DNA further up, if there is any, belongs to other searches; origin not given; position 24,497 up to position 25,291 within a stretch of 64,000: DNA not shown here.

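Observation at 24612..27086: Four-gene same-strand module of unknown function: HEPN-motif protein, divergent P-loop NMP-kinase-like protein, CPBP intramembrane protease-like protein, secreted helical protein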

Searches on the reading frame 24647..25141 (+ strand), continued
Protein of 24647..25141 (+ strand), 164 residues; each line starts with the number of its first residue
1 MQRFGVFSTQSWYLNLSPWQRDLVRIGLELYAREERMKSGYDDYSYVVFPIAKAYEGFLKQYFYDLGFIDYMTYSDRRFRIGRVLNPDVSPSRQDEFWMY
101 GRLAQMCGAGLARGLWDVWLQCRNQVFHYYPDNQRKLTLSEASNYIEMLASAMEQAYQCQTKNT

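Call 30: find_related_loci(query=A2, collection=metagenome_contigs, flank=6000)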
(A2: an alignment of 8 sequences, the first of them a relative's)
Query A2 (167 aa) in metagenome_contigs; peptide patterns used: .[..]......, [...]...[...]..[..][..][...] (x = any residue, [..] = any of these).
599 stretches matched a pattern (row limit reached: there are more); 534 encode a relative of the query (tblastn E <= 1e-3); the best 80 are kept; 80 distinct loci.
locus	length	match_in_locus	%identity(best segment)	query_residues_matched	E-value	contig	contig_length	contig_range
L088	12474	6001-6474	57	1-158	4e-61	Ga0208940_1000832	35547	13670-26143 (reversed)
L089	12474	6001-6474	57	1-158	4e-61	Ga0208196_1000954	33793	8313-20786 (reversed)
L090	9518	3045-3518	57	1-158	4e-61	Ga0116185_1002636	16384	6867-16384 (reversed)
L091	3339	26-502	60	1-160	6e-61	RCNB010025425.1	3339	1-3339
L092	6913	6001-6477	56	1-160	7e-60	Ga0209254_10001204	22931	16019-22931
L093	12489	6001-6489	57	1-162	1e-59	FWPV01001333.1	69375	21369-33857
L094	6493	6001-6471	55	1-158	3e-59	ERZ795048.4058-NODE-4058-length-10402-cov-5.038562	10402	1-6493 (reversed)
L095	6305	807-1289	57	1-160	5e-59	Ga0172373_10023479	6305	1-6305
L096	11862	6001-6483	52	1-160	2e-58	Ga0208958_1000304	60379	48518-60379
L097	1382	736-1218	53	1-160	3e-61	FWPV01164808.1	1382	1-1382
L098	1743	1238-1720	56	1-160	1e-59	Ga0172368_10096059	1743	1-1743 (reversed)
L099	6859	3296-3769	59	1-159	7e-58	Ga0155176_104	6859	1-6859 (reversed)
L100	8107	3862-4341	55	1-161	7e-58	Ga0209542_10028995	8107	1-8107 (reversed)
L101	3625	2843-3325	50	1-160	4e-57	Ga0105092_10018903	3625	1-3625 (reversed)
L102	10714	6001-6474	53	1-158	5e-57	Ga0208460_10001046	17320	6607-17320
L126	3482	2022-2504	50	1-160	1e-46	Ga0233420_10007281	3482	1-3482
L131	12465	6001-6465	47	1-155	8e-44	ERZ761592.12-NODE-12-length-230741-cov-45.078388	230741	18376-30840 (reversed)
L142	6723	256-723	44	3-158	5e-43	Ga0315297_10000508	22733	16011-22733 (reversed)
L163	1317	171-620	42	10-159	1e-42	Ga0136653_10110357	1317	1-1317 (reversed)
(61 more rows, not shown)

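Call 34: search_protein_families(library=pfam, proteins=[L003:5453-5977:+, L131:5463-6005:+, L084:5555-5995:+, L142:848-3337:+, L088:6504-8930:-, L163:733-1317:-, L126:2513-2908:-, L093:5361-5981:+], max_evalue=0.01)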
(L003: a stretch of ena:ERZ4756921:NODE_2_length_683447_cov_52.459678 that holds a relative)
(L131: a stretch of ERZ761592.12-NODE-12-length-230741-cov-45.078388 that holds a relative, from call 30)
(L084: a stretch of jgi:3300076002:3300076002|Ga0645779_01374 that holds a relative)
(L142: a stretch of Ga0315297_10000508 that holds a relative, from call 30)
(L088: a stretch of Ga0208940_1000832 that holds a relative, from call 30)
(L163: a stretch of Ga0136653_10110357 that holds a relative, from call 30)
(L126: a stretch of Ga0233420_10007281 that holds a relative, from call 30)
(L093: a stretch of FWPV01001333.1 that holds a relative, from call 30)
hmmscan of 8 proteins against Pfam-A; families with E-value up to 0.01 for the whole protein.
L003:5453-5977:+ (174 aa): 0 families

L131:5463-6005:+ (180 aa): 0 families

L084:5555-5995:+ (146 aa): 0 families

L142:848-3337:+ (829 aa): 6 families
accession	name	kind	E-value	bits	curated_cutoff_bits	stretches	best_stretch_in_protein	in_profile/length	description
PF00122.25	E1-E2_ATPase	-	1.7e-52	178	28.1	1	92-272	2-181/181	E1-E2 ATPase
PF00689.26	Cation_ATPase_C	-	1.1e-22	81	27.3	1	660-826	1-175/175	Cation transporting ATPase, C-terminus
PF13246.12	Cation_ATPase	-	4.9e-22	78.2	21.7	1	350-440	1-89/91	Cation transport ATPase (P-type)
PF00702.32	Hydrolase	-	5.5e-17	63.2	26.4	1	288-590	1-191/191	haloacid dehalogenase-like hydrolase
PF00690.31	Cation_ATPase_N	-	2.6e-13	49.8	20.4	1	2-52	19-69/69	Cation transporter/ATPase, N-terminus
PF08282.18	Hydrolase_3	-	0.0013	18.9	20.9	1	571-623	204-255/255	haloacid dehalogenase-like hydrolase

L088:6504-8930:- (808 aa): 8 families
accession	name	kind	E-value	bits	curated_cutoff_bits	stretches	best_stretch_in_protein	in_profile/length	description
PF01551.29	Peptidase_M23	-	3.6e-20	72.4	28.7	1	410-501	2-91/96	Peptidase family M23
PF15902.12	Sortilin-Vps10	-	1.3e-16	60.8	33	3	79-145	2-68/446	Sortilin, neurotensin receptor 3,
PF02012.26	BNR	-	1.7e-13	48.8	27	0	81-92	1-12/12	BNR/Asp-box repeat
PF13088.12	BNR_2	-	2.1e-06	27.8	31.4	0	204-305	85-204/277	BNR repeat-like domain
PF15899.11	BNR_6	-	2e-05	24.6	27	0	290-299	2-11/14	BNR-Asp box repeat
PF14870.12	PSII_BNR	-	0.00017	21.4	27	1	80-259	84-271/303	Photosynthesis system II assembly factor YCF48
PF24316.1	Tli3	-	0.00049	20.9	27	0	123-163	85-126/129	T6SS Tli3 immunity protein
PF03478.24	Beta-prop_KIB1-4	-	0.002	18.1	27.4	0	77-221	91-203/242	KIB1-4 beta-propeller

L163:733-1317:- (194 aa): 1 family
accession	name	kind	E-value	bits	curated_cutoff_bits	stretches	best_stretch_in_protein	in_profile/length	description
PF13189.12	Cytidylate_kin2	-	5.1e-38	131.4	28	1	1-171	1-174/176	Cytidylate kinase-like family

L126:2513-2908:- (131 aa): 5 families
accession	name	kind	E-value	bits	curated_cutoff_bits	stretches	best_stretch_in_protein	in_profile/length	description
PF12732.12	YtxH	-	1.4e-10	41.9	37.5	1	12-80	1-69/71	YtxH-like protein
PF05597.16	Phasin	-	0.00069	20.1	28.8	1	31-111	30-107/126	Poly(hydroxyalcanoate) granule associated protein (phasin)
PF02520.22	ANIS5_cation-bd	-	0.0054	17.2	29.3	1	33-108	1-74/109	SXP/RAL-2 family protein Ani s 5-like, metal-binding domain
PF14644.12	DUF4456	-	0.0071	16.6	27.5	1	39-129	14-104/210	Domain of unknown function (DUF4456)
PF03036.21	Perilipin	-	0.0089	15.6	33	0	51-102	85-133/403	Perilipin family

L093:5361-5981:+ (206 aa): 0 families

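Call 47: search_protein_families(library=pfam, alignment_id=A1, max_evalue=0.01)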
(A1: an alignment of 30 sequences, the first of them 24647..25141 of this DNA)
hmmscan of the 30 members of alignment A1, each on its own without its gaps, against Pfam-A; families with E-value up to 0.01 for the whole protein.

A. member 1, window:24647-25141:+ (164 aa): 2 families
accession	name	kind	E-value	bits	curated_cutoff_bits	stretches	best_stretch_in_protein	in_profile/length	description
PF18869.6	HEPN_RnaseLS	-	0.00028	21.7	29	1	37-69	21-53/124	RnaseLS-like HEPN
PF19034.5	RnlA-toxin_DBD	-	0.0019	19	27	1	37-68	37-68/125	RNase LS, bacterial toxin DBD domain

B. families by the number of members that match (of 30 scanned): 2 families
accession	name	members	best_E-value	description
PF19034.5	RnlA-toxin_DBD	24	6.2e-06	RNase LS, bacterial toxin DBD domain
PF18869.6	HEPN_RnaseLS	21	3.1e-06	RnaseLS-like HEPN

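Call 61: search_protein_representatives(alignment_id=A1)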
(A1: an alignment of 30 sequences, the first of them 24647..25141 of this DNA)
Query: 30 sequences, 165 profile positions. Proteins with E-value up to 0.001 (for the whole library): 228; up to 1e-10: 153; up to 1e-30: 66. The best 150 are listed.
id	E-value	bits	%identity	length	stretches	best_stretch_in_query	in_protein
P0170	9.1e-64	230.6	-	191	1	5-161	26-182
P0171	5.0e-62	224.9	-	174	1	3-162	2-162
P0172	1.1e-59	217.4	-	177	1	5-158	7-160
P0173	7.8e-59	214.6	-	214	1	5-162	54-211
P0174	5.0e-56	205.4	-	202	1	5-159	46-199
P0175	1.0e-52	194.7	-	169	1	6-161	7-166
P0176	1.2e-52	194.4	-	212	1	10-159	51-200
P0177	1.4e-52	194.2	-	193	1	4-158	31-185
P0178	4.6e-52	192.5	-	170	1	3-160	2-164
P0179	6.1e-51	188.9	-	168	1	2-163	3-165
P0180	7.9e-51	188.5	-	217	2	7-106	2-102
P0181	1.2e-50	187.9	-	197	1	5-160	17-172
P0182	3.0e-50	186.6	-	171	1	7-158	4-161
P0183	5.4e-50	185.8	-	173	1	8-161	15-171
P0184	3.0e-49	183.4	-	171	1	7-162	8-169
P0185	3.0e-49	183.4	-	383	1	4-158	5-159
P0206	2.9e-46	173.7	-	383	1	8-159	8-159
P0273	5.4e-17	78.5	-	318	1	19-156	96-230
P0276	1.3e-16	77.2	-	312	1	15-158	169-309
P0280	7.7e-16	74.7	-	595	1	5-157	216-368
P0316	3.4e-11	59.6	-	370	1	8-156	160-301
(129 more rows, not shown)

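Call 63: search_protein_families(library=pfam, proteins=[P0185, P0206, P0280, P0276, P0316, P0273], max_evalue=0.01)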
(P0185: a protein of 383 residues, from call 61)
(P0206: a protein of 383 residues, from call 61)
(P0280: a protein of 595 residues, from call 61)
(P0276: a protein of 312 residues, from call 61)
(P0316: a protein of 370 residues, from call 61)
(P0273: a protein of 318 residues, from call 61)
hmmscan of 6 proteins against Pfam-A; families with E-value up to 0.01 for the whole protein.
P0185 (383 aa): 3 families
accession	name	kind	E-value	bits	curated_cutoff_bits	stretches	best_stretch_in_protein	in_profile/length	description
PF02517.21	Rce1-like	-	3.7e-14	53.2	22.4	1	282-377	9-92/93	Type II CAAX prenyl endopeptidase Rce1-like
PF18869.6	HEPN_RnaseLS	-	1.5e-05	25.8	29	1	40-75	25-60/124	RnaseLS-like HEPN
PF19034.5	RnlA-toxin_DBD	-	0.0017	19.2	27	1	41-127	42-123/125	RNase LS, bacterial toxin DBD domain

P0206 (383 aa): 3 families
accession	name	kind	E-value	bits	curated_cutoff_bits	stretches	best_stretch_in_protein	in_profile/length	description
PF02517.21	Rce1-like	-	1e-16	61.4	22.4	1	276-377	3-92/93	Type II CAAX prenyl endopeptidase Rce1-like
PF18869.6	HEPN_RnaseLS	-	5.1e-06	27.3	29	1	36-74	22-60/124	RnaseLS-like HEPN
PF19034.5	RnlA-toxin_DBD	-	0.00076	20.3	27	1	34-67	36-69/125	RNase LS, bacterial toxin DBD domain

P0280 (595 aa): 2 families
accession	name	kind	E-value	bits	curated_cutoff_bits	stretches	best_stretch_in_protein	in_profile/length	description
PF01351.25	RNase_HII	-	2.9e-33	115.9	25.8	1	388-585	1-197/199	Ribonuclease HII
PF11858.14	DUF3378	-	9.5e-06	26.2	27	1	115-161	11-57/76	Domain of unknown function (DUF3378)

P0276 (312 aa): 1 family
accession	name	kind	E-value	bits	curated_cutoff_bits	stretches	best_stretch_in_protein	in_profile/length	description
PF19034.5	RnlA-toxin_DBD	-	2.9e-05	24.9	27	1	186-276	34-123/125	RNase LS, bacterial toxin DBD domain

P0316 (370 aa): 4 families
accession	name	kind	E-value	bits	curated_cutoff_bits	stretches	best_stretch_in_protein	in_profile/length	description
PF00313.28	CSD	-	1.1e-06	28.8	27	1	316-367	11-64/66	'Cold-shock' DNA-binding domain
PF19034.5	RnlA-toxin_DBD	-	0.00033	21.5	27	1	182-224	32-69/125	RNase LS, bacterial toxin DBD domain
PF15935.10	RnlA_toxin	-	0.0012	19.5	27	1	81-111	50-80/87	RNase LS, bacterial toxin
PF18869.6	HEPN_RnaseLS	-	0.0098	16.7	29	0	183-218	17-52/124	RnaseLS-like HEPN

P0273 (318 aa): 2 families
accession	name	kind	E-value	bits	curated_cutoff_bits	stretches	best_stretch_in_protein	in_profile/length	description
PF19034.5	RnlA-toxin_DBD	-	0.00015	22.6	27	1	111-191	36-112/125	RNase LS, bacterial toxin DBD domain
PF18869.6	HEPN_RnaseLS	-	0.0031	18.3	29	1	111-144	20-53/124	RnaseLS-like HEPN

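Call 64: find_homologous_proteins(query=P0185, max_evalue=0.001)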
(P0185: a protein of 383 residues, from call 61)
Query P0185 (383 aa): 47 proteins with E <= 0.001 among 5952 candidates.
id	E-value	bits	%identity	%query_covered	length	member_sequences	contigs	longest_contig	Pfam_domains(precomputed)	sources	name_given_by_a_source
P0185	7.1e-251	850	100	100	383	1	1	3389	PF02517.22,PF18869.6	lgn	-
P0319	1.3e-159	550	62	98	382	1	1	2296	PF02517.22,PF18869.6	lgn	-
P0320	1.8e-158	546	61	100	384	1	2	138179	PF02517.22,PF18869.6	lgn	-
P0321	1.9e-158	546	61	99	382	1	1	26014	PF02517.22,PF18869.6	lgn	-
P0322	3.0e-158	545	61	99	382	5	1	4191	PF02517.22,PF18869.6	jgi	jgi:membrane protease YdiL (CAAX protease family)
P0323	3.5e-156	539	63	98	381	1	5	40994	PF02517.22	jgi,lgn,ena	-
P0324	4.3e-156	538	61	99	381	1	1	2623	PF02517.22,PF18869.6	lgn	-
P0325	5.9e-155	535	62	99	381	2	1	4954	PF02517.22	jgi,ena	-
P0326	6.4e-154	531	60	98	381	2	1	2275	PF02517.22,PF18869.6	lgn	-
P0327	3.6e-151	522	59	100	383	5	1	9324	PF02517.22,PF18869.6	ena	-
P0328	7.0e-150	518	61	99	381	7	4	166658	PF02517.22,PF18869.6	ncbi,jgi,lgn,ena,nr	ncbi:MAG: CAAX amino terminal protease self- immunity [Microgenomates group bacterium ADurb.Bin219]|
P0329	3.2e-149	516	59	99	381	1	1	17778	PF02517.22,PF18869.6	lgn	-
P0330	8.2e-149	514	58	99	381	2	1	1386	PF02517.22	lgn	-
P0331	7.8e-148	511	58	99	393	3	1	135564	PF02517.22,PF18869.6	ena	-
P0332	3.4e-141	489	56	99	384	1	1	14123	PF02517.22,PF18869.6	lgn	-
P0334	2.2e-139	483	57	99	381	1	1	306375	PF02517.22,PF18869.6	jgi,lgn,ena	-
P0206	4.5e-89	318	42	98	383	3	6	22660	PF02517.22,PF18869.6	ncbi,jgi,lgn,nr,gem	ncbi:CPBP family intramembrane metalloprotease [Candidatus Shapirobacteria bacterium]|nr:CPBP family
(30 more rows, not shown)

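Call 65: find_encoding_contigs(protein=P0328, flank=7000, max_places=1)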
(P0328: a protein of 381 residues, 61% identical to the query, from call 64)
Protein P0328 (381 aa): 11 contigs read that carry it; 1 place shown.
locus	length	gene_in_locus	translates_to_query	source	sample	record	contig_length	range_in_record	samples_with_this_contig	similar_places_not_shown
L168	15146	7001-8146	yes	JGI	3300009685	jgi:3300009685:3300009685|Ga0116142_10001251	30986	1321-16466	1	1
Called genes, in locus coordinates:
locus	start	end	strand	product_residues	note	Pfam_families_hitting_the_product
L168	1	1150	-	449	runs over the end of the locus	PF02655:ATP-grasp_3, PF02786:CPSase_L_D2 (weak)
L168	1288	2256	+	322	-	PF13354:Beta-lactamase2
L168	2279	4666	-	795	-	PF00912:Transgly, PF00905:Transpeptidase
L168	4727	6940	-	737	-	PF00912:Transgly, PF00905:Transpeptidase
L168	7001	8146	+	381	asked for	PF18869:HEPN_RnaseLS (weak), PF02517:Rce1-like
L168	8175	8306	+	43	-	-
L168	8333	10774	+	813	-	PF00133:tRNA-synt_1, PF09334:tRNA-synt_1g, PF13603:tRNA-synt_1_2, PF00133:tRNA-synt_1, PF08264:Anticodon_1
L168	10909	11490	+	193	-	PF18915:DUF5667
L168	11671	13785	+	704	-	PF03477:ATP-cone, PF13597:NRDD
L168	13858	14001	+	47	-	PF13597:NRDD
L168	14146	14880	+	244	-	PF13353:Fer4_12, PF04055:Radical_SAM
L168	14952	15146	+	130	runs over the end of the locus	-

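Call 66: find_encoding_contigs(protein=P0206, flank=7000, max_places=1)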
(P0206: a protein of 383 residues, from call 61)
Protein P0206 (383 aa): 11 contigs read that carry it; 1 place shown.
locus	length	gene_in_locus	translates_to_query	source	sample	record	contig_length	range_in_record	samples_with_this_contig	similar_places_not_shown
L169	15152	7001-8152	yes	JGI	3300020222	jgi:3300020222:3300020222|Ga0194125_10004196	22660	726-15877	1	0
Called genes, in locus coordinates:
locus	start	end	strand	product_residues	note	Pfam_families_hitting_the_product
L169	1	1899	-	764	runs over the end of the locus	PF00912:Transgly, PF00905:Transpeptidase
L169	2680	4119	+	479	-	PF00391:PEP-utilizers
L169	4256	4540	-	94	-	-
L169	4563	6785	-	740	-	PF00912:Transgly, PF00905:Transpeptidase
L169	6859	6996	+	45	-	-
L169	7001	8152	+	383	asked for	PF18869:HEPN_RnaseLS (weak), PF02517:Rce1-like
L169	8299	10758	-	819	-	PF07724:AAA_2, PF10431:ClpB_D2-small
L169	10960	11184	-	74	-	-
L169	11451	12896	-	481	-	PF13191:AAA_16 (faint)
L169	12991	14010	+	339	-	PF00486:Trans_reg_C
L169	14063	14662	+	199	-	PF18915:DUF5667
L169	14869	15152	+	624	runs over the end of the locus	PF06480:FtsH_ext, PF00004:AAA, PF17862:AAA_lid_3, PF01434:Peptidase_M41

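Call 67: find_encoding_contigs(protein=P0334, flank=7000, max_places=1)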
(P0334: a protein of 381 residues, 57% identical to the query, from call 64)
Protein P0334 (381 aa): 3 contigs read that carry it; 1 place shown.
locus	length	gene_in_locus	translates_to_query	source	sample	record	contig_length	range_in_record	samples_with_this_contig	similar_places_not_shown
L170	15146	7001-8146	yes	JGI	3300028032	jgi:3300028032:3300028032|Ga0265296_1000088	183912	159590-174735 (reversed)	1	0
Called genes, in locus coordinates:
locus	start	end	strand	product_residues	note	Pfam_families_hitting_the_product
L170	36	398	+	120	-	PF04430:DUF498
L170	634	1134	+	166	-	PF01327:Pep_deformylase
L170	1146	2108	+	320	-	PF00144:Beta-lactamase (faint), PF13354:Beta-lactamase2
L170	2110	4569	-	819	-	PF00912:Transgly, PF00905:Transpeptidase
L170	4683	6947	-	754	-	PF00912:Transgly, PF00905:Transpeptidase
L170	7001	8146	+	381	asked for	PF18869:HEPN_RnaseLS (weak), PF02517:Rce1-like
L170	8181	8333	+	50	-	-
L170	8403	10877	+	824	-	PF00133:tRNA-synt_1, PF01406:tRNA-synt_1e (faint), PF09334:tRNA-synt_1g, PF13603:tRNA-synt_1_2, PF00133:tRNA-synt_1, PF08264:Anticodon_1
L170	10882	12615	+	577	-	-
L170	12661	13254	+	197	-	PF18915:DUF5667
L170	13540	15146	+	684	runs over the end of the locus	PF03477:ATP-cone, PF13597:NRDD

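Call 78: find_encoding_contigs(protein=P0001, flank=1000, max_places=4)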
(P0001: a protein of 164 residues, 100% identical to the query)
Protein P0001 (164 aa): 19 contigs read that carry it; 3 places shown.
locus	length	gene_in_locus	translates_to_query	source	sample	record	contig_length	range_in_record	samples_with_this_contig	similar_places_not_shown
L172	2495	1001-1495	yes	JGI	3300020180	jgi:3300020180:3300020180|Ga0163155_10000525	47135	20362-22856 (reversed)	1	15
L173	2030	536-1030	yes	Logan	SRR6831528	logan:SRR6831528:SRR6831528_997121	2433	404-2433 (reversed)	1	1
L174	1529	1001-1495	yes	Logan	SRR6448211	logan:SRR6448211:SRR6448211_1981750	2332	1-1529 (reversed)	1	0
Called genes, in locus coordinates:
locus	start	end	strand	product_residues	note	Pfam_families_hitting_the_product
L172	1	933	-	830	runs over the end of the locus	PF00912:Transgly, PF00905:Transpeptidase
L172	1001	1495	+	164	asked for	-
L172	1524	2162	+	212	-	PF13189:Cytidylate_kin2 (weak), PF13207:AAA_17 (weak), PF13238:AAA_18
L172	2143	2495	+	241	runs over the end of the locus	PF02517:Rce1-like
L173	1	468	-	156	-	?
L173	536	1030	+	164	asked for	-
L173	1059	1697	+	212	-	PF13189:Cytidylate_kin2 (weak), PF13207:AAA_17 (weak), PF13238:AAA_18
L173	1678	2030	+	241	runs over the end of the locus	PF02517:Rce1-like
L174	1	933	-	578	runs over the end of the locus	?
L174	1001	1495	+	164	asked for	-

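Call 81: search_protein_families(library=phrogs, proteins=[window:24647-25141:+], max_evalue=0.01)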
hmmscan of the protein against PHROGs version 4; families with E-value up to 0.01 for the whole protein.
window:24647-25141:+ (164 aa): 0 families
